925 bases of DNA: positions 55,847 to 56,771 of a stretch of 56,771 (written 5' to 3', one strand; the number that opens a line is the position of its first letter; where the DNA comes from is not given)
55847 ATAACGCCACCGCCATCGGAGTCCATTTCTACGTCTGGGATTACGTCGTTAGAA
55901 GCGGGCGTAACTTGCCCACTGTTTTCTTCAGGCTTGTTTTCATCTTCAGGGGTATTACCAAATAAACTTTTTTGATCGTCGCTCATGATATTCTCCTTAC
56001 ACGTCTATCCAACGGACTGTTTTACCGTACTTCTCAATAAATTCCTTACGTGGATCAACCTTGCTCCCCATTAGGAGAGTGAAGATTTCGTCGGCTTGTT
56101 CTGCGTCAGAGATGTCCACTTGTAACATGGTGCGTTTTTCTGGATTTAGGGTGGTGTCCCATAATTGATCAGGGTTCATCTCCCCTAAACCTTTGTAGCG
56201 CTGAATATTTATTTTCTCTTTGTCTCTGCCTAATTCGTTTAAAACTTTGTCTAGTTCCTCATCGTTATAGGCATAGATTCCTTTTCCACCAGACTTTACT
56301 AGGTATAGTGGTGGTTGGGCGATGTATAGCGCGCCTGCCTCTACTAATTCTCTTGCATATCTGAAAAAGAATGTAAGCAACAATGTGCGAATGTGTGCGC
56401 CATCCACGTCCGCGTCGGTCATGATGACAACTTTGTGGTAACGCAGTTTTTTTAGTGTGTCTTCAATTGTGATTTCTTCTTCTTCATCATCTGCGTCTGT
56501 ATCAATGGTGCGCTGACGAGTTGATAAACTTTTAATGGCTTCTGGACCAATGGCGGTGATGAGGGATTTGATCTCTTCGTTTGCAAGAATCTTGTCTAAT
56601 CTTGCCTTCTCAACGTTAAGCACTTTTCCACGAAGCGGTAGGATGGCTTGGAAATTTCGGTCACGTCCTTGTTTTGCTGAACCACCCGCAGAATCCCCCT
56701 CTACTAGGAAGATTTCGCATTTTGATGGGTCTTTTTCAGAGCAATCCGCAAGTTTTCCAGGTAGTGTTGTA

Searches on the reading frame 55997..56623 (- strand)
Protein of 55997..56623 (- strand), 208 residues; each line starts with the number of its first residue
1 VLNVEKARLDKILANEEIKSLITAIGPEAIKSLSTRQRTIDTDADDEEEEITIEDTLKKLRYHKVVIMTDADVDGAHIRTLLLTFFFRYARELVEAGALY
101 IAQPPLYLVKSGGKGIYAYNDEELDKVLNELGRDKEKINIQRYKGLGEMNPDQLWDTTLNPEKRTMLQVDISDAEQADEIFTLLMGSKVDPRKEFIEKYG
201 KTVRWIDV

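Call 16: search_protein_families(library=ncbifam, proteins=[window:55997-56623:-], max_evalue=0.001)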
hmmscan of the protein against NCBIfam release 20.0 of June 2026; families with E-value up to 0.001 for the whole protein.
window:55997-56623:- (208 aa): 5 families
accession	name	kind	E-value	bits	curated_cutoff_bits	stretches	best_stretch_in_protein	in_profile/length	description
NF004189.0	PRK05644.1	subfamily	6.9e-79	265.8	740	1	1-208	455-641/641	DNA gyrase subunit B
NF011501.0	PRK14939.1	subfamily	3.7e-75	253.9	796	2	1-138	454-570/803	DNA gyrase subunit B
TIGR01059.1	gyrB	equivalog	2.8e-74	250.8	882.4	1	1-208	447-639/639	DNA topoisomerase (ATP-hydrolyzing) subunit B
TIGR01058.1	parE_Gpos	equivalog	8.8e-59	199.4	899.95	1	2-198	453-625/637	DNA topoisomerase IV subunit B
TIGR01055.1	parE_Gneg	equivalog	3.1e-49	168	723.35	1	54-199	473-621/625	DNA topoisomerase IV subunit B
